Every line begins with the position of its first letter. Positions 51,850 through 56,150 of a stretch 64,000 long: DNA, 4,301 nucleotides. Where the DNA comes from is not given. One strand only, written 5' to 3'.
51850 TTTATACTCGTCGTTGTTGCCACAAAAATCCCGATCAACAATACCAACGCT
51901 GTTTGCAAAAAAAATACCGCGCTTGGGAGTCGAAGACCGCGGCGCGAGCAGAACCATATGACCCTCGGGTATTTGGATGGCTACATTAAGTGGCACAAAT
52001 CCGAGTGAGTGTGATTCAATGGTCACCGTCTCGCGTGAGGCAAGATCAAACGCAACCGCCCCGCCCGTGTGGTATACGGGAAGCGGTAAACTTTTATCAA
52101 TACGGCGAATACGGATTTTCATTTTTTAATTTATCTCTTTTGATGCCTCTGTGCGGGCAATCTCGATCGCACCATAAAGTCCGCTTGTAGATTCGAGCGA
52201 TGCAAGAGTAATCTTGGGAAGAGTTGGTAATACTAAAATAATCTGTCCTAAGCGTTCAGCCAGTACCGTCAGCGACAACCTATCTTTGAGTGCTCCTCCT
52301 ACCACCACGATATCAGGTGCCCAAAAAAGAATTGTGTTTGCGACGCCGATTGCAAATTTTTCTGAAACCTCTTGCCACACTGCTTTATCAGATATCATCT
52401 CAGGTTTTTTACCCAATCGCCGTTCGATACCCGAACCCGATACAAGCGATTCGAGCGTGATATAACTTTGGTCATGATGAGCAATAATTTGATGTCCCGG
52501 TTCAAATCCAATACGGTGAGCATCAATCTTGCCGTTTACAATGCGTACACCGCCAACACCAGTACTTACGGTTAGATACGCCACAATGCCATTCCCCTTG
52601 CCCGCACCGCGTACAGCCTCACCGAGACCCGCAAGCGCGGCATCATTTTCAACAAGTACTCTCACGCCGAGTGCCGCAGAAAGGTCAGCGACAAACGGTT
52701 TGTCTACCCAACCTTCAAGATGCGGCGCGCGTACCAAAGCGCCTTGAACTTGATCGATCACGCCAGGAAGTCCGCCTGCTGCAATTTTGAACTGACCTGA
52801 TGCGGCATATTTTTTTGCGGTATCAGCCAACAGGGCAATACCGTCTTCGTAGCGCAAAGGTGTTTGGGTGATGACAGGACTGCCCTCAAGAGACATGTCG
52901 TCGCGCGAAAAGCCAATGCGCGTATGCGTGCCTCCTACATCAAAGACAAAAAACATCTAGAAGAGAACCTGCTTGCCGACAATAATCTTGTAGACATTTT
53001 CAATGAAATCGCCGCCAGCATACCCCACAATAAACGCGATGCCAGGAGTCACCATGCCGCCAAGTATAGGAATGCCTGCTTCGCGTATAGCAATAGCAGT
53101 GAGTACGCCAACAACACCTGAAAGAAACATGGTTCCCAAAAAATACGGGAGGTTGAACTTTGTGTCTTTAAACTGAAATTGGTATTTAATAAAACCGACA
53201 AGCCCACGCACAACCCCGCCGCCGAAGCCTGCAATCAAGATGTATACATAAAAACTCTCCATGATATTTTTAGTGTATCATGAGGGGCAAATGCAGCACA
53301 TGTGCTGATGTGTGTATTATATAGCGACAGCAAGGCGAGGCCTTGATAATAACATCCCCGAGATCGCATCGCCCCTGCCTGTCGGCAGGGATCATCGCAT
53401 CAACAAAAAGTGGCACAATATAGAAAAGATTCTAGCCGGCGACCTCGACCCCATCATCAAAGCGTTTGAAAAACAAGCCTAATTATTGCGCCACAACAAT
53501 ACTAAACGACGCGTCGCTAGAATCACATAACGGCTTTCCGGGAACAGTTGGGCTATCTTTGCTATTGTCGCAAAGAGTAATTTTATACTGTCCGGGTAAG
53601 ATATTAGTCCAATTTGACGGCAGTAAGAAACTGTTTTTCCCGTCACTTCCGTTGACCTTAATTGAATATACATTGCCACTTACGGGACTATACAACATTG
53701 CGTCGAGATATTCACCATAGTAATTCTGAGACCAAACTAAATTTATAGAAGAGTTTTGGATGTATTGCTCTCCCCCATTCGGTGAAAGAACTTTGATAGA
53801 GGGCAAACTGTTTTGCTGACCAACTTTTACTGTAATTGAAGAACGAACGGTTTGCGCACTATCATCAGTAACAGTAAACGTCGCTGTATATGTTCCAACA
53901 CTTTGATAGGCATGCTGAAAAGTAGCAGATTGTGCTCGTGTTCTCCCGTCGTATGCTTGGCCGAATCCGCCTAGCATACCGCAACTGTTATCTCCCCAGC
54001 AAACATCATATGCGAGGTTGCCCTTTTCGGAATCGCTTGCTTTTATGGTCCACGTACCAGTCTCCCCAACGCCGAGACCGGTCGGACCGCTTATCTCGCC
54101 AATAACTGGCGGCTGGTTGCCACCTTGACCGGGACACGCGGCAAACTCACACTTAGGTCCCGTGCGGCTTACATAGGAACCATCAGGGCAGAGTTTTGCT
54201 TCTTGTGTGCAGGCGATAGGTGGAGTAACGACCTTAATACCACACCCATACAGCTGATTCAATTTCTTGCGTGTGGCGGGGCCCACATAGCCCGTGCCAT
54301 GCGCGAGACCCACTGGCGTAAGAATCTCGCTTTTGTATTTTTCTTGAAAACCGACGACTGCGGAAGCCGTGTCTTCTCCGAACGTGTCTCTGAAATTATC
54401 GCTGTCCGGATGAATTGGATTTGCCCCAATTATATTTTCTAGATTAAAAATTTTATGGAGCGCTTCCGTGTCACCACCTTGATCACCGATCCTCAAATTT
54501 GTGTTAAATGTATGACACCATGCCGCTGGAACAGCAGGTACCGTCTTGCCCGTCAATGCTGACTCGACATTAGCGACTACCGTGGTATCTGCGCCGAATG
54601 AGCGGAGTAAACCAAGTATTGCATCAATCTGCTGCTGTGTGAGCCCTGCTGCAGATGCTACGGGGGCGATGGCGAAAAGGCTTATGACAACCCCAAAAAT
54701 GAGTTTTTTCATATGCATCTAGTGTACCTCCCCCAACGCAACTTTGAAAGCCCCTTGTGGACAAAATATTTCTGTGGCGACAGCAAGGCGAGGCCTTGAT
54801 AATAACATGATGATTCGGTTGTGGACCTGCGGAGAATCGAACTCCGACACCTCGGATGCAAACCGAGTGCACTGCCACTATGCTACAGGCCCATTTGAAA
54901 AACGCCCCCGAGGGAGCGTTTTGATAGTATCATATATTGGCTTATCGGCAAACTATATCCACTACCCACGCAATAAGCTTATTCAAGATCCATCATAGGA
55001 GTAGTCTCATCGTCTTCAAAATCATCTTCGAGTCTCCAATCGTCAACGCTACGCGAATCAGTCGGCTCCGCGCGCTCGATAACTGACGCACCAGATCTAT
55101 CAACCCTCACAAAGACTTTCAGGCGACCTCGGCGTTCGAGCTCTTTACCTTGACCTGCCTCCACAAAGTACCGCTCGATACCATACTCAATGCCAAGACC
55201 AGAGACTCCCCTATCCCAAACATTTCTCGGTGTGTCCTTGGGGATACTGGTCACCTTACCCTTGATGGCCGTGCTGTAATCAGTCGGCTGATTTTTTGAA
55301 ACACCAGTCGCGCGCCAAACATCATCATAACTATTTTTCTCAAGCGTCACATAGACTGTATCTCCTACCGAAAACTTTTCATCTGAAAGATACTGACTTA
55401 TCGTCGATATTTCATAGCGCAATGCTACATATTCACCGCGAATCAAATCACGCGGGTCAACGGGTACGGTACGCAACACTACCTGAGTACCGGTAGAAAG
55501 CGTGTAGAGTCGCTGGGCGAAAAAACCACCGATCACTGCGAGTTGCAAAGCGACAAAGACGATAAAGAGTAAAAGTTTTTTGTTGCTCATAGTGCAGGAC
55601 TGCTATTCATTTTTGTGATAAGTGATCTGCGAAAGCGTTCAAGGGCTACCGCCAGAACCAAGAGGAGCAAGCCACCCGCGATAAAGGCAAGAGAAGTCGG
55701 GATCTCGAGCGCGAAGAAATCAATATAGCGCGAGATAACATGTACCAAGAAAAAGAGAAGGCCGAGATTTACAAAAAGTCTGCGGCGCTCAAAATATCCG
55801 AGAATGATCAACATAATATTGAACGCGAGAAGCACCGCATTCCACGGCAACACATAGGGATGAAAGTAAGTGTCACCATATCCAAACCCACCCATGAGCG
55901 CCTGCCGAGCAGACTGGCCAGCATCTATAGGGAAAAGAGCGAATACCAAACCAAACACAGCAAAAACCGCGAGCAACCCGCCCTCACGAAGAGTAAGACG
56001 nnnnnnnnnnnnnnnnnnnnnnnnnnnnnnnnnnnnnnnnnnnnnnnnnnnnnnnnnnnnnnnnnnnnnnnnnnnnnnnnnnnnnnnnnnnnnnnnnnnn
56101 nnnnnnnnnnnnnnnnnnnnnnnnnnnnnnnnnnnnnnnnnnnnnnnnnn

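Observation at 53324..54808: Perfect 32-bp direct repeat ~57-59 nt upstream of two consecutive genes, abutting tRNA-Ala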

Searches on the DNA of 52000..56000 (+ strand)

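Call 8: search_rna_families(source=window, start=52000, end=56000, threshold=evalue, max_evalue=1)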
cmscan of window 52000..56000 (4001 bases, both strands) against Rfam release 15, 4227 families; matches with E-value up to 1: 2.
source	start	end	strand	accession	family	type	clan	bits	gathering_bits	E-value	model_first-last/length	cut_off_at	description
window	54822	54892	-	RF00005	tRNA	Gene; tRNA;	CL00001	63.3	29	1.4e-12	1-71/71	no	tRNA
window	54823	54892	-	RF01684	mascRNA-menRNA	Gene;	-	23.6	42.5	0.14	1-56/56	no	MALAT1-associated small cytoplasmic RNA/MEN beta RNA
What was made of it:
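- There is no Rfam match (call 8).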

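Call 76: search_dna_similar(query=window:53263-54820:+, collection=phages, mode=distant, max_rows=8)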
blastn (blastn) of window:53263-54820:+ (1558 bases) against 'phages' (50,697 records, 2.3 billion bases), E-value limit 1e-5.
No match.

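Call 77: search_dna_similar(query=window:53263-54820:+, collection=plasmids, mode=distant, max_rows=8)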
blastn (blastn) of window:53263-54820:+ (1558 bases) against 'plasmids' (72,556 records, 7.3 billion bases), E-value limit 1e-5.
No match.
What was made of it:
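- On CIME / trans-mobilised cassette: The phage and plasmid BLAST searches found nothing (calls 76, 77).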

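Call 81: search_rna_families(sources=[L020, L027], threshold=evalue, max_evalue=0.1)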
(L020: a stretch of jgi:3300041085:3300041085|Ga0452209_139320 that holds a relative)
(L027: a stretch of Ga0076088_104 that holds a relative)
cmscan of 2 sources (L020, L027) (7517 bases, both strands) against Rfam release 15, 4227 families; matches with E-value up to 0.1: 1.
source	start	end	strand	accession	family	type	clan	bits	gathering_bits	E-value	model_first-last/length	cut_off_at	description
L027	1411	1485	+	RF02083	OrzO-P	Gene; antitoxin;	-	32.7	60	0.031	1-76/76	no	OrzO-P RNA antitoxin family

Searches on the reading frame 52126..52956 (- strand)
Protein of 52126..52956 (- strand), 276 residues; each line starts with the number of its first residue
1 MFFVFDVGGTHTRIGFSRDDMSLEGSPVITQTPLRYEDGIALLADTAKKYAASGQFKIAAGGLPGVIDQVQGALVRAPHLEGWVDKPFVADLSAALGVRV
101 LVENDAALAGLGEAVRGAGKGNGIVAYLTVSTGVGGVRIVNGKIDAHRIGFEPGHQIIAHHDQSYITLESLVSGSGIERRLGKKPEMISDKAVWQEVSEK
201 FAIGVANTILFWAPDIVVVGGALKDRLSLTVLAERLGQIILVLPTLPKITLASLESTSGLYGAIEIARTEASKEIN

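Call 7: search_protein_families(library=pfam, proteins=[window:52126-52956:-], max_evalue=0.01)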
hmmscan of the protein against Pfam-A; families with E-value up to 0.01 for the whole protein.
window:52126-52956:- (276 aa): 1 family
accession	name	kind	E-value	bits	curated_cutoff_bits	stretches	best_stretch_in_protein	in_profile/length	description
PF00480.26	ROK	-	3.9e-27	96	22.9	1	6-269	5-293/294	ROK family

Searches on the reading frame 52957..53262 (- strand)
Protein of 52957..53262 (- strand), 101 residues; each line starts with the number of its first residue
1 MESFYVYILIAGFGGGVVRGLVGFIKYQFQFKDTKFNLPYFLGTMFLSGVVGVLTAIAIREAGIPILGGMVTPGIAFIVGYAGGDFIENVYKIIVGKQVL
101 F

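Call 7: search_protein_families(library=pfam, proteins=[window:52957-53262:-], max_evalue=0.01)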
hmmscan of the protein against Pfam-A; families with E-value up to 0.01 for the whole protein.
window:52957-53262:- (101 aa): 1 family
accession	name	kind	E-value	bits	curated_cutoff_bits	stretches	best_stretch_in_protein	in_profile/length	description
PF16083.10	Phage_holin_3_3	-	0.00067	20.2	28.4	1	7-89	2-76/78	LydA holin phage, holin superfamily III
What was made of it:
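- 52957..53262 (-): 101-aa membrane protein gene downstream of repeat A. It belongs to a conserved Patescibacteria family. Its stop codon abuts the ROK start codon. Only a sub-threshold holin hit in Pfam (call 7).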

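Call 16: find_homologous_proteins(query=window:52957-53262:-)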
Query window:52957-53262:- (101 aa): 1226 proteins with E <= 0.001 among 1227 candidates; the best 120 are listed.
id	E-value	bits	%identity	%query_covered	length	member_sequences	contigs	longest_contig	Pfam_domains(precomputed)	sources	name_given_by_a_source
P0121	3.5e-47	177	85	100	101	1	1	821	-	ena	-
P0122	2.3e-46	174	81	100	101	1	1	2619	-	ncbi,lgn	-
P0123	4.8e-46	173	82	100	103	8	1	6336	-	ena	-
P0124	5.1e-45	170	99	83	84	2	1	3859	-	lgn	-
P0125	9.9e-45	169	80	100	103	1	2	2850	-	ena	-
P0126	5.4e-44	167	80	100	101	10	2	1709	-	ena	-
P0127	7.6e-44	166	78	100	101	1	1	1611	-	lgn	-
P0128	2.3e-43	165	76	100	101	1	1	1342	-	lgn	-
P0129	2.3e-42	161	81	96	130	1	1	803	-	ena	-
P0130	3.5e-40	154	71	100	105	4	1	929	-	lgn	-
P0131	7.1e-38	147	69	99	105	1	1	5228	-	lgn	-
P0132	1.5e-37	146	72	100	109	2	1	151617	-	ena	-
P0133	2.4e-37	145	73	98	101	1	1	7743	-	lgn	-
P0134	8.6e-37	144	75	90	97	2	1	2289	-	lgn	-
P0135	1.2e-36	143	74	100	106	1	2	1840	-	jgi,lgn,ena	-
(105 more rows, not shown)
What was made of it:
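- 52957..53262 (-): More than 1,200 homologs (call 16).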

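Call 17: find_encoding_contigs(protein=P0124, flank=6000, max_places=4)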
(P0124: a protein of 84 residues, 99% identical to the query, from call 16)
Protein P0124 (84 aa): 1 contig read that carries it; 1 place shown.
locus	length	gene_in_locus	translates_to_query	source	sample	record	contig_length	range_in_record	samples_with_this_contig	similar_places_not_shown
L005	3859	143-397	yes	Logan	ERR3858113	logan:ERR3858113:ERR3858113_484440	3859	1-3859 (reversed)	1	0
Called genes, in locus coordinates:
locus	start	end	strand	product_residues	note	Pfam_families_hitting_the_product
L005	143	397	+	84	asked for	-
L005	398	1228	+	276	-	PF00480:ROK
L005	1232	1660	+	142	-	PF00692:dUTPase, PF22769:DCD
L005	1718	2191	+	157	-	-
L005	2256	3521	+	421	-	PF02403:Seryl_tRNA_N, PF00587:tRNA-synt_2b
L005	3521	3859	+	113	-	?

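Call 18: find_encoding_contigs(protein=P0123, flank=6000, max_places=3)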
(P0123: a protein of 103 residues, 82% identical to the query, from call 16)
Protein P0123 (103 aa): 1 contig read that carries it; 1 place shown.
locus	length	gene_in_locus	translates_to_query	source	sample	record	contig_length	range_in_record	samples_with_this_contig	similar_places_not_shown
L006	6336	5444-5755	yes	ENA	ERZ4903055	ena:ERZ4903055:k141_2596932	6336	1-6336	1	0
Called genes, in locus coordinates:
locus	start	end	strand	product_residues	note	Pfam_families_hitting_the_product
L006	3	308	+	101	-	?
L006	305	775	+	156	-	PF18931:DUF5680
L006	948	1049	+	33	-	-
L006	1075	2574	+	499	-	PF13506:Glyco_transf_21, PF00535:Glycos_transf_2, PF13641:Glyco_tranf_2_3, PF13632:Glyco_trans_2_3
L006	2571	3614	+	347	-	PF13439:Glyco_transf_4, PF13579:Glyco_trans_4_4, PF00534:Glycos_transf_1, PF20706:GT4-conflict (weak), PF13692:Glyco_trans_1_4, PF13524:Glyco_trans_1_2 (weak)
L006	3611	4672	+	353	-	PF13439:Glyco_transf_4, PF13579:Glyco_trans_4_4 (weak), PF00534:Glycos_transf_1, PF13692:Glyco_trans_1_4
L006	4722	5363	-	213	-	PF01135:PCMT, PF13847:Methyltransf_31, PF13649:Methyltransf_25 (weak)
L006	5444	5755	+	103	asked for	-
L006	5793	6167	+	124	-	-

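Call 19: find_encoding_contigs(protein=P0122, flank=6000, max_places=3)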
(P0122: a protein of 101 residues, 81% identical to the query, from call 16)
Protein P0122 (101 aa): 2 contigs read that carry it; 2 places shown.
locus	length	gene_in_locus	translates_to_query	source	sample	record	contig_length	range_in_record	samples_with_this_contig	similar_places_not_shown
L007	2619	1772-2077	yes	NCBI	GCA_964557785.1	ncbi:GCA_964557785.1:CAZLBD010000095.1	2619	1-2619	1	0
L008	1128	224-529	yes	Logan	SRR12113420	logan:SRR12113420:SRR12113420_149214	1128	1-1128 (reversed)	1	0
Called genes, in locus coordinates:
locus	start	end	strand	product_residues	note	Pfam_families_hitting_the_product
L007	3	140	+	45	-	?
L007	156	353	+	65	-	PF00313:CSD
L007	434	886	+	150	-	PF00293:NUDIX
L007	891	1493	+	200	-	PF00485:PRK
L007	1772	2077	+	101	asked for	-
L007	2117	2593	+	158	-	PF18915:DUF5667 (weak)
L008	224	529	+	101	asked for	-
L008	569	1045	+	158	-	PF18915:DUF5667 (weak)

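Call 20: find_encoding_contigs(protein=P0125, flank=6000, max_places=3)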
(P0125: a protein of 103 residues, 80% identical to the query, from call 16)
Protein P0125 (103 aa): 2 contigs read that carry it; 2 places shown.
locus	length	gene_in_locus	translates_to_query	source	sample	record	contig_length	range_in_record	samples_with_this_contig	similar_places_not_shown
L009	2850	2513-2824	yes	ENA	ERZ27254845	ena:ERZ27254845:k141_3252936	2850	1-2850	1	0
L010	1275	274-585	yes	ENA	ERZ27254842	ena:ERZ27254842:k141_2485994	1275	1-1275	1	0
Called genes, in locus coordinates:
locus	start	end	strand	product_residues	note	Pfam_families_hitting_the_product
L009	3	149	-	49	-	?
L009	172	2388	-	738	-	PF00982:Glyco_transf_20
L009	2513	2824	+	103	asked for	-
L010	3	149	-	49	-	?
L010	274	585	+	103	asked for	-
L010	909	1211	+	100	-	PF02826:2-Hacid_dh_C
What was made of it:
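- Tried and rejected: The closest ones (80-85% aa) sit in unrelated contexts (calls 17-20).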

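Call 61: find_encoding_contigs(protein=window:52957-53262:-, flank=4000, max_places=10)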
Protein window:52957-53262:- (101 aa): 6 contigs read that carry it; 2 places shown.
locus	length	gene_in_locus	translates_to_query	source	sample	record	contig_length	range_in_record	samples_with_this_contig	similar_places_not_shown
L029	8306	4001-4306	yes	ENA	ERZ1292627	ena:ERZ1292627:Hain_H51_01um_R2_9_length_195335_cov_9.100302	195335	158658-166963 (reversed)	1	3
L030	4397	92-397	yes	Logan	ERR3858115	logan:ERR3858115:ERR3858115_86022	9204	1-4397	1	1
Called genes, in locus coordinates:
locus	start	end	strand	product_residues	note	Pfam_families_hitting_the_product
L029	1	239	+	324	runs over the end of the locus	PF01820:Dala_Dala_lig_N, PF02655:ATP-grasp_3 (weak), PF07478:Dala_Dala_lig_C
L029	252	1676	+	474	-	PF09925:DUF2157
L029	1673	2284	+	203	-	PF14345:GDYXXLXY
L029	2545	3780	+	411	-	PF18911:PKD_4 (weak)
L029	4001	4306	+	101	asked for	-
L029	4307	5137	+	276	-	PF00480:ROK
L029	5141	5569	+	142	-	PF00692:dUTPase, PF22769:DCD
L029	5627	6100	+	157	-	-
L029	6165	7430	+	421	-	PF02403:Seryl_tRNA_N, PF00587:tRNA-synt_2b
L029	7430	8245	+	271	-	PF08478:POTRA_1 (weak)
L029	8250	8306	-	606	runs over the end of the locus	PF02366:PMT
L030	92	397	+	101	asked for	-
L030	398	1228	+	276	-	PF00480:ROK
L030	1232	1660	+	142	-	PF00692:dUTPase, PF22769:DCD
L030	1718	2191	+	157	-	-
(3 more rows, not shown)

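Call 75: search_protein_families(library=phrogs, proteins=[window:52957-53262:-], max_evalue=0.001)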
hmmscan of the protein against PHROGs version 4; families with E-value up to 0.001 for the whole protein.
window:52957-53262:- (101 aa): 0 families
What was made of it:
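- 52957..53262 (-): No PHROG family (call 75).
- On Phage lysis cassette (holin plus PG-binding lysin): No PHROG hits (call 75).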
